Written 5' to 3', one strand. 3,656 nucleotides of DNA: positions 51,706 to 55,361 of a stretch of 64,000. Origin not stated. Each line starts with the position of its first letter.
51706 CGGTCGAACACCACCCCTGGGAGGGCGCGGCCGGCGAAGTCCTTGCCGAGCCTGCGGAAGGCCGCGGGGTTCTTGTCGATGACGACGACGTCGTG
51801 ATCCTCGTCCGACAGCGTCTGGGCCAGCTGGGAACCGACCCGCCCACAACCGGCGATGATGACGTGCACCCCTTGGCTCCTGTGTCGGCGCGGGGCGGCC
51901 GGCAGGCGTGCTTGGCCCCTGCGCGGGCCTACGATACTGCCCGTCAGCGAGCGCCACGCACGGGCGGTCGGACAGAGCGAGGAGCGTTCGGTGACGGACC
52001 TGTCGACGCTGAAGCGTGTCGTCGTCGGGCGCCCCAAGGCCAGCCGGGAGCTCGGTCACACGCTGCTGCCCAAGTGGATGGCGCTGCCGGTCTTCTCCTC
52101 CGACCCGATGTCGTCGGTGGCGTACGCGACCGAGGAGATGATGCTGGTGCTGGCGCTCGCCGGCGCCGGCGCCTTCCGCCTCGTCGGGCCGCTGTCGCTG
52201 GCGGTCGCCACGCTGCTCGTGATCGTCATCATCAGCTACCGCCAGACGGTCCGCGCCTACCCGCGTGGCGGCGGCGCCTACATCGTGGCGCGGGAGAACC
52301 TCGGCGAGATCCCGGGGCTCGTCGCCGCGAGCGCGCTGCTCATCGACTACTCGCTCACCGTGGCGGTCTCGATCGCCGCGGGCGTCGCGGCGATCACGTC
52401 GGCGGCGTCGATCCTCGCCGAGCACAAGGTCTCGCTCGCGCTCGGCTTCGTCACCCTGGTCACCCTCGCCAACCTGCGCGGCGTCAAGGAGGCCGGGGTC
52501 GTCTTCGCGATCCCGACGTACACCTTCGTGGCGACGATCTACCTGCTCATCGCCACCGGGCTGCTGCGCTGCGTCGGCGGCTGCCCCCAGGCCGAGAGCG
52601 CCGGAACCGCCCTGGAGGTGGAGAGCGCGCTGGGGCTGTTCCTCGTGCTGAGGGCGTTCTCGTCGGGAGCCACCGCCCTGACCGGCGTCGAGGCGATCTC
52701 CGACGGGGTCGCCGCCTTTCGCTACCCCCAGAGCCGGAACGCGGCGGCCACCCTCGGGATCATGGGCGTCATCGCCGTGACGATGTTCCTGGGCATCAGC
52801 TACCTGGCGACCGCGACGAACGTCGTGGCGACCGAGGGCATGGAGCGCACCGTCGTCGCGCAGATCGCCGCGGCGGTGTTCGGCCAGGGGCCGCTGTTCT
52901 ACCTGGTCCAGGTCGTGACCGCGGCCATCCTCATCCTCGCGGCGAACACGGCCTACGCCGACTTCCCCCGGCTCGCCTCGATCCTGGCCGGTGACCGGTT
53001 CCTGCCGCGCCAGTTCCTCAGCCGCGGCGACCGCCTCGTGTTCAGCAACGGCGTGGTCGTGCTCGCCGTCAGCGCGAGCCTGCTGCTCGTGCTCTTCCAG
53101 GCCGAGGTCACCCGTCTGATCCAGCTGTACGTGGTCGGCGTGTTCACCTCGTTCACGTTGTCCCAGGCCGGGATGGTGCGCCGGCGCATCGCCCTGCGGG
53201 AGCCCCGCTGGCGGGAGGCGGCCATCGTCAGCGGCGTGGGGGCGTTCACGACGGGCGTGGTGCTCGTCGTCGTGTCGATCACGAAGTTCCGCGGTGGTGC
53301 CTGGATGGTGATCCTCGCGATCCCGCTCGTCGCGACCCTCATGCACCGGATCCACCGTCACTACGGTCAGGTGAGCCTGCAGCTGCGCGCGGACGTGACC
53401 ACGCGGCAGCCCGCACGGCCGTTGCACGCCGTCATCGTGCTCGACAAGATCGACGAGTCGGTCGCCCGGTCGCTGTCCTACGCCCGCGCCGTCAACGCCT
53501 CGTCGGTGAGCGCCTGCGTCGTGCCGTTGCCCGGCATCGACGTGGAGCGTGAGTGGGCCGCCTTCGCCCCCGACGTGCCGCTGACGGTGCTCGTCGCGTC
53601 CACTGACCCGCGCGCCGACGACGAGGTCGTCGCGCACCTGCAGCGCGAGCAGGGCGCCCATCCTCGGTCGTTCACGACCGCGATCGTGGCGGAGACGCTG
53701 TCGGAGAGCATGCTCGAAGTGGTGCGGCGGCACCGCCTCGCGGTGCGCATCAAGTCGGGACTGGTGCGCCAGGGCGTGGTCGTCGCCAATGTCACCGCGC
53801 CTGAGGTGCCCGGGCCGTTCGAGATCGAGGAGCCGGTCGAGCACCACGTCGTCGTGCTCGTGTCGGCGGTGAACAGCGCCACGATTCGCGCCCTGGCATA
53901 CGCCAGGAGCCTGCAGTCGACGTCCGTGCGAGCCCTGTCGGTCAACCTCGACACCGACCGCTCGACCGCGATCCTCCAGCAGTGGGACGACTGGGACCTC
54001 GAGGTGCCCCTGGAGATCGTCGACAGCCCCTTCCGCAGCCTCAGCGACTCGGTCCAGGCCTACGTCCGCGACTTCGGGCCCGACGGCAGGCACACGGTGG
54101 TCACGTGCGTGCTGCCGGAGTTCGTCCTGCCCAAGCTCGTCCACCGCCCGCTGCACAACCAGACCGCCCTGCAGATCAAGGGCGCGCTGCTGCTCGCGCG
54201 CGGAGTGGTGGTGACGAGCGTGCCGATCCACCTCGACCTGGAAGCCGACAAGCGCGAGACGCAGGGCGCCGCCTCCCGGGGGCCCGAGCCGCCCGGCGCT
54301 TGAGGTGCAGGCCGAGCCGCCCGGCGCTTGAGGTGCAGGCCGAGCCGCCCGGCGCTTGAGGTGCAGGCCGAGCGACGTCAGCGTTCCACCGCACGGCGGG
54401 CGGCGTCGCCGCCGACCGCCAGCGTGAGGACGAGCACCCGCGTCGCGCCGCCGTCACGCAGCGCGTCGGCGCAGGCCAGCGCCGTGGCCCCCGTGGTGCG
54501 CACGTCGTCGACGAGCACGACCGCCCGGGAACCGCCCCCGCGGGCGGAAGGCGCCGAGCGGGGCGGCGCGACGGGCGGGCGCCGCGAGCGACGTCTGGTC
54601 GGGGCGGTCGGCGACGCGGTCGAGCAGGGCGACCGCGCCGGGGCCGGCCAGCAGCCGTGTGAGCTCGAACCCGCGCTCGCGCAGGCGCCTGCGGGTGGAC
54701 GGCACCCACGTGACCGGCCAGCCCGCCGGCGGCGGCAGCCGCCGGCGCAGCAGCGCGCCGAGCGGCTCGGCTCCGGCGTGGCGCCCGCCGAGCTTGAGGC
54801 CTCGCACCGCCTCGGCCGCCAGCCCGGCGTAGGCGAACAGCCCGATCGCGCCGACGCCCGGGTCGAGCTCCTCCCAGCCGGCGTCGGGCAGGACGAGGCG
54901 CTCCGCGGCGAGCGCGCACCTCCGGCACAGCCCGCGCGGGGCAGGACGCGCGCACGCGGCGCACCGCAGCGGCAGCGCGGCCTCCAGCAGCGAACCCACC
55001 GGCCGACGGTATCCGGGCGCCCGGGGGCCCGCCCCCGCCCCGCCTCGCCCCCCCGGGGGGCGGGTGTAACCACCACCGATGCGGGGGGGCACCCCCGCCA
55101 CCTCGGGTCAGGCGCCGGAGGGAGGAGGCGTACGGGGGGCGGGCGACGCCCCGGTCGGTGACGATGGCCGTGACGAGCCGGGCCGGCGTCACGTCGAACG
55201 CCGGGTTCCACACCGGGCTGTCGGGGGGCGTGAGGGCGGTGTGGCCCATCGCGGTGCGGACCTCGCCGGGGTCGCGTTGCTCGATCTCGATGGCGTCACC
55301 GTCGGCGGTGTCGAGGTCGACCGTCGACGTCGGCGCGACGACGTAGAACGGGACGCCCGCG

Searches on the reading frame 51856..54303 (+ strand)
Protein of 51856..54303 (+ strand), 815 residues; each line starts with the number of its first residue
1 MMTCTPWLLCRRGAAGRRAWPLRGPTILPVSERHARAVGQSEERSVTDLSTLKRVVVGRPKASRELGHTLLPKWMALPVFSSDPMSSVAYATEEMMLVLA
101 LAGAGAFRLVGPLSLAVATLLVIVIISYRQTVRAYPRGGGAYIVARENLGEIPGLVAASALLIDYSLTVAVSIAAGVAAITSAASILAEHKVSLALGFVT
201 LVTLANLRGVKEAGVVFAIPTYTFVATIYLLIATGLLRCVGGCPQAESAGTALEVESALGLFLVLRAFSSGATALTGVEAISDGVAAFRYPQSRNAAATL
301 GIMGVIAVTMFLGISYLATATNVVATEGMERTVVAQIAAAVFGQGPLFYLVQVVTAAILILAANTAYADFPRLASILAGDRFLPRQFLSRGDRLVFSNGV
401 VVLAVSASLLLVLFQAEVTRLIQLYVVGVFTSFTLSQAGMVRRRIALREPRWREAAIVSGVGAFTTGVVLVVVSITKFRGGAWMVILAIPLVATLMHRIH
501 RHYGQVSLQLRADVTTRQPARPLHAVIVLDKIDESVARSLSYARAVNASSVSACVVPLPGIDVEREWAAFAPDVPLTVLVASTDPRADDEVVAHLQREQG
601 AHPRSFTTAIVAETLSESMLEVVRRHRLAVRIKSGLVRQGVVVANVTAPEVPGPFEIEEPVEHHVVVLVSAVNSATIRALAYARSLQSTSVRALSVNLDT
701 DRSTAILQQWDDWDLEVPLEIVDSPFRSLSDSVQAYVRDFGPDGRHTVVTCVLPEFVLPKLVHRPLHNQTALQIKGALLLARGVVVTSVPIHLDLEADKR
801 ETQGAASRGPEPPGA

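Call 34: search_protein_families(library=pfam, proteins=[window:51856-54303:+], max_evalue=0.01)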
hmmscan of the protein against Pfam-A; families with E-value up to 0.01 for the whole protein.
window:51856-54303:+ (815 aa): 1 family
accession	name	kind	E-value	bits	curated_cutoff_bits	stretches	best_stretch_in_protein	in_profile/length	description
PF13520.12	AA_permease_2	-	3.4e-28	99.2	27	1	85-475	15-406/427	Amino acid permease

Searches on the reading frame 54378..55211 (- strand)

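Call 34: search_protein_families(library=pfam, proteins=[window:54378-55211:-], max_evalue=0.01)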
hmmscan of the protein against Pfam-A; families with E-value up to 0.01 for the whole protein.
window:54378-55211:- (277 aa): 1 family
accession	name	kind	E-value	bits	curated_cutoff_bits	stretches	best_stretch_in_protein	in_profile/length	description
PF00156.33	Pribosyltran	-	0.0029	17.4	26.3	1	229-265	88-124/158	Phosphoribosyl transferase domain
